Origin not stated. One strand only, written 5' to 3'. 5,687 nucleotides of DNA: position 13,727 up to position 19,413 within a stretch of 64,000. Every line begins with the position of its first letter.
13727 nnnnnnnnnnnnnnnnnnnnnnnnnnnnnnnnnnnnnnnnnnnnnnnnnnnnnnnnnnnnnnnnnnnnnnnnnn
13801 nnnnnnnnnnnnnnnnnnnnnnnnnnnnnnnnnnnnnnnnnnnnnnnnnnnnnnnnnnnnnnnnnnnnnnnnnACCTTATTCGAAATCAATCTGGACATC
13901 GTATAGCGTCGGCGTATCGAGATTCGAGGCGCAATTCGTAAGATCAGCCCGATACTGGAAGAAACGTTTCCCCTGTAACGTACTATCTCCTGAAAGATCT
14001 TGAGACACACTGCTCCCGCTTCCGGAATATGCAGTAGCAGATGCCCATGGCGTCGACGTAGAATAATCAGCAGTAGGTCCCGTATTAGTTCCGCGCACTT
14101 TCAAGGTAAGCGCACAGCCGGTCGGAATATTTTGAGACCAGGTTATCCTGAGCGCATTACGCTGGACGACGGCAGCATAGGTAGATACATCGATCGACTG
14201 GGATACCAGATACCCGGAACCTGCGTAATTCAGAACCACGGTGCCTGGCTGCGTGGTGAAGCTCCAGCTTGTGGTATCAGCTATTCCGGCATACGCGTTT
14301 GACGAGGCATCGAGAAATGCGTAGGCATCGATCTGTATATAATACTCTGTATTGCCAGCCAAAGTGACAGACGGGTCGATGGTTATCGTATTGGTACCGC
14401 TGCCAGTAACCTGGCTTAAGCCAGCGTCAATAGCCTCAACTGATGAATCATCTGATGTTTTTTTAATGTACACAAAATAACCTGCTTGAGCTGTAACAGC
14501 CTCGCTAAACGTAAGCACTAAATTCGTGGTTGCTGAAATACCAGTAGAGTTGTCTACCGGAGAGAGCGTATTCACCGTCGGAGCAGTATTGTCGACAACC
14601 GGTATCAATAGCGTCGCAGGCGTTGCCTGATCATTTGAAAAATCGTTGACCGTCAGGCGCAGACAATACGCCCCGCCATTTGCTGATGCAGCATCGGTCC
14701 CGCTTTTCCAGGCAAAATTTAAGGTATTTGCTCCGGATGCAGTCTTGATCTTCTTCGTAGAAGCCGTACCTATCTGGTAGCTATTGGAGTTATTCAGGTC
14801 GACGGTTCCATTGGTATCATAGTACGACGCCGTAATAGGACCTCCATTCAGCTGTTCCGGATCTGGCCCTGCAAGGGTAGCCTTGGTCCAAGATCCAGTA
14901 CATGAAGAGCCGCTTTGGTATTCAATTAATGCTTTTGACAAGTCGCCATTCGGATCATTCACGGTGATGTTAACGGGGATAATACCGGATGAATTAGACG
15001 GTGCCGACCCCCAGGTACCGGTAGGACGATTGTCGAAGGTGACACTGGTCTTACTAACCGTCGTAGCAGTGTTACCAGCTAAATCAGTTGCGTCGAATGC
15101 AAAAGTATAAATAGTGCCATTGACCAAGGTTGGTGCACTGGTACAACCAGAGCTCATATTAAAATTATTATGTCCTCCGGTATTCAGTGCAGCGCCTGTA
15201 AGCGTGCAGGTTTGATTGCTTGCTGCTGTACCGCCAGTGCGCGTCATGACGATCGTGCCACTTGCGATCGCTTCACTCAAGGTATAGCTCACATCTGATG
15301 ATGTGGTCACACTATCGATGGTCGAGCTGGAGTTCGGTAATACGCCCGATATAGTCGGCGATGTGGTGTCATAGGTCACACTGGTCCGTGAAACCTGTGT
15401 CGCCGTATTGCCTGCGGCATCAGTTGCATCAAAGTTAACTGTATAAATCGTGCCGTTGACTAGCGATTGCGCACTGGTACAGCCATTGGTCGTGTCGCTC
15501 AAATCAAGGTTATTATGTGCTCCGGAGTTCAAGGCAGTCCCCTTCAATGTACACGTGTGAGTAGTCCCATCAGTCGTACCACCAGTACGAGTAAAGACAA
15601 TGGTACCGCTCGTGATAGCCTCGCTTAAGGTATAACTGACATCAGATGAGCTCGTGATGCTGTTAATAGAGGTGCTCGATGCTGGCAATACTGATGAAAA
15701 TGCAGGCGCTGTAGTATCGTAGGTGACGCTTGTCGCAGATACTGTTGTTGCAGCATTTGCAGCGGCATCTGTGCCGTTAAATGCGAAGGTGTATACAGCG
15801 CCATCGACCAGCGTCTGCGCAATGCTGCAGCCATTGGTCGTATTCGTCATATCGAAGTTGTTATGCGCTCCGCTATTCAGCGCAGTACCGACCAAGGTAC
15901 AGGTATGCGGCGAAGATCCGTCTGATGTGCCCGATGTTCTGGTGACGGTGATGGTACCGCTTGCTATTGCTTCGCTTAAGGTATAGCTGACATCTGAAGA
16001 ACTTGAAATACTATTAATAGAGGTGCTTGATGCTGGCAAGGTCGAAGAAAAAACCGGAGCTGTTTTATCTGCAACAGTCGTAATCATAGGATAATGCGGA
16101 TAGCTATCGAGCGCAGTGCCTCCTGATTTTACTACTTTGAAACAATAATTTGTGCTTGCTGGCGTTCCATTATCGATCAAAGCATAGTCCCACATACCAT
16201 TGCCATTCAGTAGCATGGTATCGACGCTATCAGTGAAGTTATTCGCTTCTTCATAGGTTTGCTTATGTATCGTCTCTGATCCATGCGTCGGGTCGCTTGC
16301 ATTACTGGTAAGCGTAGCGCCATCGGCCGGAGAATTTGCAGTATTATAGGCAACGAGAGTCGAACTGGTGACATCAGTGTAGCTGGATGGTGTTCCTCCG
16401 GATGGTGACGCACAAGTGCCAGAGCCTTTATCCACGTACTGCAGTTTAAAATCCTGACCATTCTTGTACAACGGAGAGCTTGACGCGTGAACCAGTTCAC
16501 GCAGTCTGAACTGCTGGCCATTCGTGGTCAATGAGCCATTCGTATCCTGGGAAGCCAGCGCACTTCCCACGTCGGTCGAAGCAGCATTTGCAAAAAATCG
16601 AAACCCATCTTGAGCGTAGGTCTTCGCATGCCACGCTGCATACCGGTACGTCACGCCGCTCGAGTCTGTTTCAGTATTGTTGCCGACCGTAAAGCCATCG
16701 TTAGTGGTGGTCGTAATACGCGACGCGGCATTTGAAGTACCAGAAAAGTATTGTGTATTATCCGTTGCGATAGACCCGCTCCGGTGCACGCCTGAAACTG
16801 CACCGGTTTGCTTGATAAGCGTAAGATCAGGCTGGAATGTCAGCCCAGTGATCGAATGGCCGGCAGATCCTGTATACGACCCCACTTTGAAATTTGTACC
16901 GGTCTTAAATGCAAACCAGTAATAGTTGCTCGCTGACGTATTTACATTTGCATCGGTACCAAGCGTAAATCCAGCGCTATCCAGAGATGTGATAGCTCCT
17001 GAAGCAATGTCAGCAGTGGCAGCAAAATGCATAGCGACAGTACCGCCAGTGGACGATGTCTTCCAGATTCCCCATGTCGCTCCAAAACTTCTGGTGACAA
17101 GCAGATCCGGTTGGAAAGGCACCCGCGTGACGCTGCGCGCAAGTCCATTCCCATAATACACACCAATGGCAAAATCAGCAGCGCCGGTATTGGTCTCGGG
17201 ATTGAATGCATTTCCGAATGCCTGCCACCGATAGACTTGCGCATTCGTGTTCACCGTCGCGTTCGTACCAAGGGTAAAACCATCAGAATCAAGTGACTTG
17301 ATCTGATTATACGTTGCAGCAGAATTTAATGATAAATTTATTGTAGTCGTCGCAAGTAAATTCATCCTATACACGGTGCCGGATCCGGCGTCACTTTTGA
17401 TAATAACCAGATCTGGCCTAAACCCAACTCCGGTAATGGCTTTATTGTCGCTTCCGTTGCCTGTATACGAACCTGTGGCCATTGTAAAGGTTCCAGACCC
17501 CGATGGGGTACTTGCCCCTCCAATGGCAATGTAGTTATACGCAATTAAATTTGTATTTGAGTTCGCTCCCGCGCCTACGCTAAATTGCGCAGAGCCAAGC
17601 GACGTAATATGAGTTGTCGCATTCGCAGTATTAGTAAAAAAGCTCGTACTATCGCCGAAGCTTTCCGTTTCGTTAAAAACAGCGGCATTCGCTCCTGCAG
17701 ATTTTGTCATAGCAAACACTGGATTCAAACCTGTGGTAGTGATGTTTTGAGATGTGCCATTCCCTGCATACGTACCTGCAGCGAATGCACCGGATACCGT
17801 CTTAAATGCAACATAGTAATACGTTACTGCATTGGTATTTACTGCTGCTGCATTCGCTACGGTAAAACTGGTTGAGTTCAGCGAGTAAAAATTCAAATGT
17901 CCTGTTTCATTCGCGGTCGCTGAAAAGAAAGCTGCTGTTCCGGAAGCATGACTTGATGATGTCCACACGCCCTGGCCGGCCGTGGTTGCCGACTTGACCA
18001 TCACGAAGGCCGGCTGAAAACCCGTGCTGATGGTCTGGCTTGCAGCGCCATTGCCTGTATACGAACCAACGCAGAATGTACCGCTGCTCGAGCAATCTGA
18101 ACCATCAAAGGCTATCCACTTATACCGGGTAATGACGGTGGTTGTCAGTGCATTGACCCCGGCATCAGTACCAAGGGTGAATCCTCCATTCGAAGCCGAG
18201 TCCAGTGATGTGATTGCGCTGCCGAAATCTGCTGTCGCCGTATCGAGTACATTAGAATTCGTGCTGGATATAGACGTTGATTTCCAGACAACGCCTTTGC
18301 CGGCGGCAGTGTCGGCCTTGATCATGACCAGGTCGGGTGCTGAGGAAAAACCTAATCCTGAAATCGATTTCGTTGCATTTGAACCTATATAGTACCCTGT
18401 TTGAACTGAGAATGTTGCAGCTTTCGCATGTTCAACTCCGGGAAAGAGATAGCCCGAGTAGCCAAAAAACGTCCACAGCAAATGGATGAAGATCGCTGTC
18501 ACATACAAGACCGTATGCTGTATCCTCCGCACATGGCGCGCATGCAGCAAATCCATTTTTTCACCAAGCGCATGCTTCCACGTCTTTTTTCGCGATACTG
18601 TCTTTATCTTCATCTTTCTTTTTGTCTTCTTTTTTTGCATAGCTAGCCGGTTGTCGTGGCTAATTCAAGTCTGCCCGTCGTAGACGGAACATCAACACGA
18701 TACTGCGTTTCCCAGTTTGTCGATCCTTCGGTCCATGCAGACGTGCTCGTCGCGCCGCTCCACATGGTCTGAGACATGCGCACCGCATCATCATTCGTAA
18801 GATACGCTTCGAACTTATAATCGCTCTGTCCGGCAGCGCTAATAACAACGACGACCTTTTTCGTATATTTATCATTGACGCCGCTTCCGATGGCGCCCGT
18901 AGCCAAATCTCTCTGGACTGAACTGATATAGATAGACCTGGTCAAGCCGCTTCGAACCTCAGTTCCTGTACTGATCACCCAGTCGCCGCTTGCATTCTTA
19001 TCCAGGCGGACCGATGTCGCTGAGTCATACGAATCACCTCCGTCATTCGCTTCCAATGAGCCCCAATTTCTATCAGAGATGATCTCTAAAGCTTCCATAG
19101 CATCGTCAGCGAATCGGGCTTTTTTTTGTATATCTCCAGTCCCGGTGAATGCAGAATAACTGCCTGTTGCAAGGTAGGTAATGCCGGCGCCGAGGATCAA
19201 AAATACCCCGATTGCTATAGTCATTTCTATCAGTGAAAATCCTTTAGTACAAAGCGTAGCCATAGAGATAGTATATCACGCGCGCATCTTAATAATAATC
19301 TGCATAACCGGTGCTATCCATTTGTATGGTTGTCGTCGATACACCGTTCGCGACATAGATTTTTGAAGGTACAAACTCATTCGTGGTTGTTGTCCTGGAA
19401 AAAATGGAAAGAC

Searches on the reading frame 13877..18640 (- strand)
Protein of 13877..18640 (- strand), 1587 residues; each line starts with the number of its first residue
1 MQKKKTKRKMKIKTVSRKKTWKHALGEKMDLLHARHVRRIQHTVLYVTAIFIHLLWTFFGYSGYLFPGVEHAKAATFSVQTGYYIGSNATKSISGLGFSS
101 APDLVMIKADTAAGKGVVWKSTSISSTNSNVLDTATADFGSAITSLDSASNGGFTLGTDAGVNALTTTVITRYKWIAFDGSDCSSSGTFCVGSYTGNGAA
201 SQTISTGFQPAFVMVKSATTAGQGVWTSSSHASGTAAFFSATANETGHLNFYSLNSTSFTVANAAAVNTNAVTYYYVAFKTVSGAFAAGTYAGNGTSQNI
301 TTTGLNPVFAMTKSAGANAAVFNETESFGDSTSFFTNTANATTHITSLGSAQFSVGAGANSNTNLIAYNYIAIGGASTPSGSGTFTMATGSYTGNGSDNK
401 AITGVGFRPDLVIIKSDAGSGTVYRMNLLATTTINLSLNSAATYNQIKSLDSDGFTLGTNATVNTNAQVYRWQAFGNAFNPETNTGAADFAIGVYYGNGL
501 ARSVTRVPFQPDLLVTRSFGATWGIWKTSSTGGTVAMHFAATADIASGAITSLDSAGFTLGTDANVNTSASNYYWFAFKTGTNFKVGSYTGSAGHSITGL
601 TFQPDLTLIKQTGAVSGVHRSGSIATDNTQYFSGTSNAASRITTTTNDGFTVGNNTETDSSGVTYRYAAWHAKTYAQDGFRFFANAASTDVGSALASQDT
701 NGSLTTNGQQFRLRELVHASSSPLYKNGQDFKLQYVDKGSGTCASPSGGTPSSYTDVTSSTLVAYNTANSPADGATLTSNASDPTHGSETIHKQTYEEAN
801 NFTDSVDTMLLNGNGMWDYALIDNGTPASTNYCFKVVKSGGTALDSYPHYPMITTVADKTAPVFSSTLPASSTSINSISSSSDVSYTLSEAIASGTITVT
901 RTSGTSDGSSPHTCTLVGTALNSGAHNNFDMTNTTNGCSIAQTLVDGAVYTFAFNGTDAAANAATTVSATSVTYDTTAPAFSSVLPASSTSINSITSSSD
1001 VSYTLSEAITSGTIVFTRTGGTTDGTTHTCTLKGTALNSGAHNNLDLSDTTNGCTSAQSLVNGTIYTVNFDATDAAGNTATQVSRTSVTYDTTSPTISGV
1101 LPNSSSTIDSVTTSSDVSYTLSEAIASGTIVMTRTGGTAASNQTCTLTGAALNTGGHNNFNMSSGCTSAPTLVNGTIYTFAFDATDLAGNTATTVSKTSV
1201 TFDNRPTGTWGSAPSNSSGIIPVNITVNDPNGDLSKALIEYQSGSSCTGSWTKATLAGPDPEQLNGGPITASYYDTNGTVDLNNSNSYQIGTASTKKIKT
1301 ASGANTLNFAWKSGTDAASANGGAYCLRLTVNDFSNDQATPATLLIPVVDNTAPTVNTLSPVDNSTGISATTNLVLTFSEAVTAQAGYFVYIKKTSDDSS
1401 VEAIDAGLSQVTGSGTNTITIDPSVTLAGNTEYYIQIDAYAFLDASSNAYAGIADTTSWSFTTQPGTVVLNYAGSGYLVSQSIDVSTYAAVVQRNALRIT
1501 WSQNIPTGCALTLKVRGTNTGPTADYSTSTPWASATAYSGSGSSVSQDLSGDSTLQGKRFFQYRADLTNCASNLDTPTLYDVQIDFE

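Call 27: search_protein_families(library=pfam, proteins=[window:13877-18640:-], max_evalue=0.001)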
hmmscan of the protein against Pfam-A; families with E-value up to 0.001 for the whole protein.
window:13877-18640:- (1587 aa): 3 families
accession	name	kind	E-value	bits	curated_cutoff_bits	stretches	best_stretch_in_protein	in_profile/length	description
PF24299.1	DUF7483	-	3e-24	86.2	27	4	388-592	7-236/330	Domain of unknown function (DUF7483)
PF13205.12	Big_5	-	2.3e-16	60.9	23.6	1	1350-1463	1-105/105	Bacterial Ig-like domain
PF13750.12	Big_3_3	-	7.2e-06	26.2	27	1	1059-1197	11-143/157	Bacterial Ig-like domain (group 3)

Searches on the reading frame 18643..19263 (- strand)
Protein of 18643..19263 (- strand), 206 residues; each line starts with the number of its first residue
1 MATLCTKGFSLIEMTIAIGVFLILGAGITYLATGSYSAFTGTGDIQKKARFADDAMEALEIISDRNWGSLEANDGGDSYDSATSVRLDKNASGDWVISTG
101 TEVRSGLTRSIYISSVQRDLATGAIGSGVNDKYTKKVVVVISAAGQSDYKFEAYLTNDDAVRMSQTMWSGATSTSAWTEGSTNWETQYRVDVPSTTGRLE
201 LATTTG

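Call 27: search_protein_families(library=pfam, proteins=[window:18643-19263:-], max_evalue=0.001)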
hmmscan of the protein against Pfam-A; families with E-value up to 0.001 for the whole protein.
window:18643-19263:- (206 aa): 1 family
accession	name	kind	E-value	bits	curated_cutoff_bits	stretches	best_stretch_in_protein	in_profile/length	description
PF07963.17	N_methyl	-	0.00018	21.4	21.2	1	7-28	5-26/27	Prokaryotic N-terminal methylation motif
